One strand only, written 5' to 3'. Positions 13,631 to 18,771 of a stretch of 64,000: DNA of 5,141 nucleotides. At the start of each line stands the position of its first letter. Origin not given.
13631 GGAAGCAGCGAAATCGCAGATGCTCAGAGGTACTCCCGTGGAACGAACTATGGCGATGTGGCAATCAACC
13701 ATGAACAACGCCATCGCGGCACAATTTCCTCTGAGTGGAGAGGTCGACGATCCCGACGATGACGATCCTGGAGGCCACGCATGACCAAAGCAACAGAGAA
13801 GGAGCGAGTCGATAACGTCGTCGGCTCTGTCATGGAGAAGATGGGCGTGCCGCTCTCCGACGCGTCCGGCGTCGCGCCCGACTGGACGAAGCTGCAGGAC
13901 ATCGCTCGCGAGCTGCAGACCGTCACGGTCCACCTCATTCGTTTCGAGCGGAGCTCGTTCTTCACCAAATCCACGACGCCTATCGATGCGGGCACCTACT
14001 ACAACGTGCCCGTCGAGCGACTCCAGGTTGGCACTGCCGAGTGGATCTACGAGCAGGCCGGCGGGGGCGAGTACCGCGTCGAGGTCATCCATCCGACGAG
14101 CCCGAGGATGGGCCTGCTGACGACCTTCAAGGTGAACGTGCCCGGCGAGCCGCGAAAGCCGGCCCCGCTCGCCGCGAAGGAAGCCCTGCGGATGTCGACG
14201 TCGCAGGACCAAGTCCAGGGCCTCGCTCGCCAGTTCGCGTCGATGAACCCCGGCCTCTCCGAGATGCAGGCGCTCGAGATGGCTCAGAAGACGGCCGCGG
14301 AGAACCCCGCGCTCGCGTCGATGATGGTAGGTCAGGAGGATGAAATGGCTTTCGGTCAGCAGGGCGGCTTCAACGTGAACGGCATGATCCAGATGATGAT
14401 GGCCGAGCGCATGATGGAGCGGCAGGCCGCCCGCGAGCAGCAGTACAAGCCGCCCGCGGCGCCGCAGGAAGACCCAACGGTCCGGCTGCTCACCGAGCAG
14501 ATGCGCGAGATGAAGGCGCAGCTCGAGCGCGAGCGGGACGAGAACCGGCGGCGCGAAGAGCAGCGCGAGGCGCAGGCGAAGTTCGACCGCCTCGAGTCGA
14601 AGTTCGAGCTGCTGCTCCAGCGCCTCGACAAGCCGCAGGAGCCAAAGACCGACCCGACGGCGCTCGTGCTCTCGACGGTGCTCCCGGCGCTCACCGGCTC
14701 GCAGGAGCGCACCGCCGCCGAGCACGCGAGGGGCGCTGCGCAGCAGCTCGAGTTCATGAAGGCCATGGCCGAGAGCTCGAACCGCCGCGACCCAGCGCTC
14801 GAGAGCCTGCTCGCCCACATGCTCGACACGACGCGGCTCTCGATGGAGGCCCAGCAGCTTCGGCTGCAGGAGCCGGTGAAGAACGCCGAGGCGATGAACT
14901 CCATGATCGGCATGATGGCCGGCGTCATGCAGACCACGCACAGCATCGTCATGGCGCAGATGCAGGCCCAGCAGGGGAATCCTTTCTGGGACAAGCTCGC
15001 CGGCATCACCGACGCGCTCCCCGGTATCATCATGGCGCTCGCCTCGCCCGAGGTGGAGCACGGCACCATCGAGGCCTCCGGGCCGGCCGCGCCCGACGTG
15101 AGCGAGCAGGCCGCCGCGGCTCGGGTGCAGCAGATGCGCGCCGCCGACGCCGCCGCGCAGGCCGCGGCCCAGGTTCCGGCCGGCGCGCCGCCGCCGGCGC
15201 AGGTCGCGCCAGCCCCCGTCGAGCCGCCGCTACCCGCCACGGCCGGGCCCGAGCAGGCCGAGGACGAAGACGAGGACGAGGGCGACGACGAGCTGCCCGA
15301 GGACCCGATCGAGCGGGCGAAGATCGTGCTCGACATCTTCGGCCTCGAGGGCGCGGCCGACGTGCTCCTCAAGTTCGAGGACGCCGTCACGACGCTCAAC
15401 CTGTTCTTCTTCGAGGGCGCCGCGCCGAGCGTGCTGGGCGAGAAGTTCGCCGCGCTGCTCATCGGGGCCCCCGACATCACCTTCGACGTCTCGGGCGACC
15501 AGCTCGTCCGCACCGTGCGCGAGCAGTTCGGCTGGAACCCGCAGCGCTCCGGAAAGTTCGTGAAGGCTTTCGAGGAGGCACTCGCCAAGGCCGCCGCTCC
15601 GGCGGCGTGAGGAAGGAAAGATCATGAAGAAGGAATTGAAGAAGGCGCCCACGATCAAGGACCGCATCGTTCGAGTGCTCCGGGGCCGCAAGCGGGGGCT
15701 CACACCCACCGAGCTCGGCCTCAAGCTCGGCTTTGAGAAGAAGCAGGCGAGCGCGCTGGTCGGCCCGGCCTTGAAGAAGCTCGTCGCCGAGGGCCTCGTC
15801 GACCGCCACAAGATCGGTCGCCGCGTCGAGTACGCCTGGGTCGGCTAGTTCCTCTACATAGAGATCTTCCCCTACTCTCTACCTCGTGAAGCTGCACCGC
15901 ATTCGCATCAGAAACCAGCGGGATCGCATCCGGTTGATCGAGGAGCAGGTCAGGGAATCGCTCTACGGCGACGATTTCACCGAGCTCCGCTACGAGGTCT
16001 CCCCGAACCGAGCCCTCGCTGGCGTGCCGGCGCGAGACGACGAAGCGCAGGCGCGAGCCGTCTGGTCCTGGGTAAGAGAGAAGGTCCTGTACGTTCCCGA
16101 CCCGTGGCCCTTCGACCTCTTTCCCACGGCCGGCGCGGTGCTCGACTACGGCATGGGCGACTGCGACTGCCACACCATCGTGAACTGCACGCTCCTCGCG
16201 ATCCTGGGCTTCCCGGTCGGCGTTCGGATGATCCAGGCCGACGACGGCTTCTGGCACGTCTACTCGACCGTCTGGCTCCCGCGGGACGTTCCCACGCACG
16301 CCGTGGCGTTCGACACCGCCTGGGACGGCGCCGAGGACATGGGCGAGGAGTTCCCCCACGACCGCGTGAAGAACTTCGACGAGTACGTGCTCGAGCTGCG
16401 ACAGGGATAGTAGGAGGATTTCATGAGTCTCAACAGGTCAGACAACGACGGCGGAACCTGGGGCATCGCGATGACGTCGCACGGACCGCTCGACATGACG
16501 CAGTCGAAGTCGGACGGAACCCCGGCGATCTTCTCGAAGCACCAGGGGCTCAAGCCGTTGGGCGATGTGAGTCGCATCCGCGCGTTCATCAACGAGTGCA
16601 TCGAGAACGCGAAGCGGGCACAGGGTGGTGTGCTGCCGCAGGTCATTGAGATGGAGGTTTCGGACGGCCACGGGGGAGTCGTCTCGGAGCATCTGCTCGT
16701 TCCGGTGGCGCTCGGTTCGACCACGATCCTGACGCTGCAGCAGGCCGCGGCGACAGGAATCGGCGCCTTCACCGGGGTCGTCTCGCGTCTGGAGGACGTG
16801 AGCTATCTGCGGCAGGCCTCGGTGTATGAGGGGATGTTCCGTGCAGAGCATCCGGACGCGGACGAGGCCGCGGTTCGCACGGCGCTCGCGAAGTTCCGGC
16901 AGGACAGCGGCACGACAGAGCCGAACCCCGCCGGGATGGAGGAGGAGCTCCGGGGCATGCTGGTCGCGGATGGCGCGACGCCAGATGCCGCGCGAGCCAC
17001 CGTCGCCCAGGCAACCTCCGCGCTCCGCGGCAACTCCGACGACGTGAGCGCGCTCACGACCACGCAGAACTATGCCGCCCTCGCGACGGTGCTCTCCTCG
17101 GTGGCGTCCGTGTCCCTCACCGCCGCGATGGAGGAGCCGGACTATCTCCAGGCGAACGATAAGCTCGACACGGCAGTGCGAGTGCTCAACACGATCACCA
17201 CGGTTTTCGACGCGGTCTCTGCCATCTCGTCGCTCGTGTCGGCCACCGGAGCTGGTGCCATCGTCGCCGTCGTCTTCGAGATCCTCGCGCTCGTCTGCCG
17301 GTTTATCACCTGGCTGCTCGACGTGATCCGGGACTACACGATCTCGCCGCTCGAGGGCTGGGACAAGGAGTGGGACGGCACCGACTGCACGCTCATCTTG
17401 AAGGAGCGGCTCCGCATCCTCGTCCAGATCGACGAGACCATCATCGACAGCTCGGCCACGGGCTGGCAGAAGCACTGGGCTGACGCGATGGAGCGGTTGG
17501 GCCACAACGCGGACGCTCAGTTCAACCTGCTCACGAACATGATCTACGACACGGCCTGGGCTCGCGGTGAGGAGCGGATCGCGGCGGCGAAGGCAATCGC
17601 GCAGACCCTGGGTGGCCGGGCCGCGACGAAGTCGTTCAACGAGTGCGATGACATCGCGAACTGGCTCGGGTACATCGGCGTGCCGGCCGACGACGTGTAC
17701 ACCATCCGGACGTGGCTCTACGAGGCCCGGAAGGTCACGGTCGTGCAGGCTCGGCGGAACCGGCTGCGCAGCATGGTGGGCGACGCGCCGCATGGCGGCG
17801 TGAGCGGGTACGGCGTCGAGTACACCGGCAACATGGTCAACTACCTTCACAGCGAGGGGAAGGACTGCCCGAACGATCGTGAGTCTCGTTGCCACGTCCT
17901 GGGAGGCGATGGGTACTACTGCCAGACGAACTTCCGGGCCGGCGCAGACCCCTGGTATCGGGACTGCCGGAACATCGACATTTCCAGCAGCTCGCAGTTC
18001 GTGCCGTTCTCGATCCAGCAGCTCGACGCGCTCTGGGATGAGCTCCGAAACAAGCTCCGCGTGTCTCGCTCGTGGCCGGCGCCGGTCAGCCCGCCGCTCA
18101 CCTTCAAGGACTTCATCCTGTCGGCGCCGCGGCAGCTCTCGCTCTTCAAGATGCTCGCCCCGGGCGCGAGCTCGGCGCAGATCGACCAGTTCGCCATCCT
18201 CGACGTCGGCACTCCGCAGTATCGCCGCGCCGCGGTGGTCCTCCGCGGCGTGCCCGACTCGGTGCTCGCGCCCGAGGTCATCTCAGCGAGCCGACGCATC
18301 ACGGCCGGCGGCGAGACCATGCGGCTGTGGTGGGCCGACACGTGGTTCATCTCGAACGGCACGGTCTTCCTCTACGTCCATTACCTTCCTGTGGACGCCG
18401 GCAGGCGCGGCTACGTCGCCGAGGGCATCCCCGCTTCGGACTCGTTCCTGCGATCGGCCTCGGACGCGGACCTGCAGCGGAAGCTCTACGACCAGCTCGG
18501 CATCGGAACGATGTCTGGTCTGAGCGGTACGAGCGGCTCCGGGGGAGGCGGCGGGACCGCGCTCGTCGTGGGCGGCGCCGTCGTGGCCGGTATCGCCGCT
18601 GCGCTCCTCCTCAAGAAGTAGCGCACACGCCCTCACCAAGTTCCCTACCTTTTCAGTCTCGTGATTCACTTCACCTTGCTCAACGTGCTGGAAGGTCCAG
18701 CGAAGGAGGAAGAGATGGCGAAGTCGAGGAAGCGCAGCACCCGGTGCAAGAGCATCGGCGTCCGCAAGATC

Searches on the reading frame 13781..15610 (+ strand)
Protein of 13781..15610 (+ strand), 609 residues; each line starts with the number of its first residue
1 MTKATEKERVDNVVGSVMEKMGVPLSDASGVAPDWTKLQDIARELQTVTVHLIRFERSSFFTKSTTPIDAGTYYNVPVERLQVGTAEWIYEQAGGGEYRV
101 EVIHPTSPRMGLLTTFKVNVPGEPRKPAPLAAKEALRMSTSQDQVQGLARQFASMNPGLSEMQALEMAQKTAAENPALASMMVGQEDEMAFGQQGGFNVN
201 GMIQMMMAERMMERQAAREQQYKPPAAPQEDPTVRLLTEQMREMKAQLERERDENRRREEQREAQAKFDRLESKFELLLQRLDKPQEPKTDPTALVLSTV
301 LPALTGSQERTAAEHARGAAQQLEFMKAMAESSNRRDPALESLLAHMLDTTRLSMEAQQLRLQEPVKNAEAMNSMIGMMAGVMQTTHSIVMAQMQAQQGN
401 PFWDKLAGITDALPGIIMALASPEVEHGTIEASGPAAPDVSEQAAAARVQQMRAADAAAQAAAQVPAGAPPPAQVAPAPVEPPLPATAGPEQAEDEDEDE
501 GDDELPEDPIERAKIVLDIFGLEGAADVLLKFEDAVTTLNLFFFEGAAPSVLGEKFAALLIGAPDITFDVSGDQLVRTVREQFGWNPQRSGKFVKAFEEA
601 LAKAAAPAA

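Call 6: search_protein_families(library=phrogs, proteins=[window:13781-15610:+], max_evalue=0.001)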
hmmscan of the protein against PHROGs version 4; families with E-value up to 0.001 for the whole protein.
window:13781-15610:+ (609 aa): 0 families

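Call 7: search_protein_families(library=pfam, proteins=[window:13781-15610:+], max_evalue=0.01)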
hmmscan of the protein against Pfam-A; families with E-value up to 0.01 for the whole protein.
window:13781-15610:+ (609 aa): 0 families

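Call 11: search_dna_similar(query=window:13781-15610:+, collection=phages, mode=protein, max_rows=10)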
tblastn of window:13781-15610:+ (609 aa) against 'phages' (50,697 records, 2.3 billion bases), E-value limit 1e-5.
No match.

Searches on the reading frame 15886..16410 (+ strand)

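Call 43: search_protein_families(library=pfam, proteins=[window:15886-16410:+], max_evalue=0.01)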
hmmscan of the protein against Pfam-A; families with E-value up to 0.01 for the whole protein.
window:15886-16410:+ (174 aa): 1 family
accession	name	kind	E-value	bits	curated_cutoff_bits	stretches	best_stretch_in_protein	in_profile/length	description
PF01841.26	Transglut_core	-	0.00016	22.4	23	1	49-132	11-99/108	Transglutaminase-like superfamily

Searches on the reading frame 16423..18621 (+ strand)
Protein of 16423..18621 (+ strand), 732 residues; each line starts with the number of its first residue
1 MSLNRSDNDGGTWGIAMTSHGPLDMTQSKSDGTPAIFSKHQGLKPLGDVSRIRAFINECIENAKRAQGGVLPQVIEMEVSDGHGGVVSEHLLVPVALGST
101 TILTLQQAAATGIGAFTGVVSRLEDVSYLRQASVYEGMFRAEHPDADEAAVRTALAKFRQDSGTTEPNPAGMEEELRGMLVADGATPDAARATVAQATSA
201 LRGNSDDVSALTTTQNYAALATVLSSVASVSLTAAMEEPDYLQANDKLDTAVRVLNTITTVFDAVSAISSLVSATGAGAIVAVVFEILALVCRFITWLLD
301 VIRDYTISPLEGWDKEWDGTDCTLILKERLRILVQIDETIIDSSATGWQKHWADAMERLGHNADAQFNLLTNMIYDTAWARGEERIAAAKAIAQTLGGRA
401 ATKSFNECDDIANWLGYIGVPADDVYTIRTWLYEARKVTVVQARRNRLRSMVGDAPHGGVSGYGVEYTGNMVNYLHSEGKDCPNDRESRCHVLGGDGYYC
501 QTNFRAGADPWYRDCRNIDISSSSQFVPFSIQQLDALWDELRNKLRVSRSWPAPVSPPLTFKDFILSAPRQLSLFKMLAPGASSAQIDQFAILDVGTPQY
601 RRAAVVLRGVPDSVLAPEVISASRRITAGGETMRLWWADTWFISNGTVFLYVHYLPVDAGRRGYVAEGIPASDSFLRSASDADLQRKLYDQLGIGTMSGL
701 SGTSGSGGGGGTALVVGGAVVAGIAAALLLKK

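Call 6: search_protein_families(library=phrogs, proteins=[window:16423-18621:+], max_evalue=0.001)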
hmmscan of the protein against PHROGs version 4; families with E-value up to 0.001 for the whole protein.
window:16423-18621:+ (732 aa): 0 families

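Call 7: search_protein_families(library=pfam, proteins=[window:16423-18621:+], max_evalue=0.01)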
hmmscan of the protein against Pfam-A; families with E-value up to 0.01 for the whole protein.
window:16423-18621:+ (732 aa): 0 families

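Call 14: search_dna_similar(query=window:16423-18621:+, collection=phages, mode=protein, max_rows=10, max_evalue=0.01)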
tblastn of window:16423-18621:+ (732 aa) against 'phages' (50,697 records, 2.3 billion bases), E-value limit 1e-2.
No match.
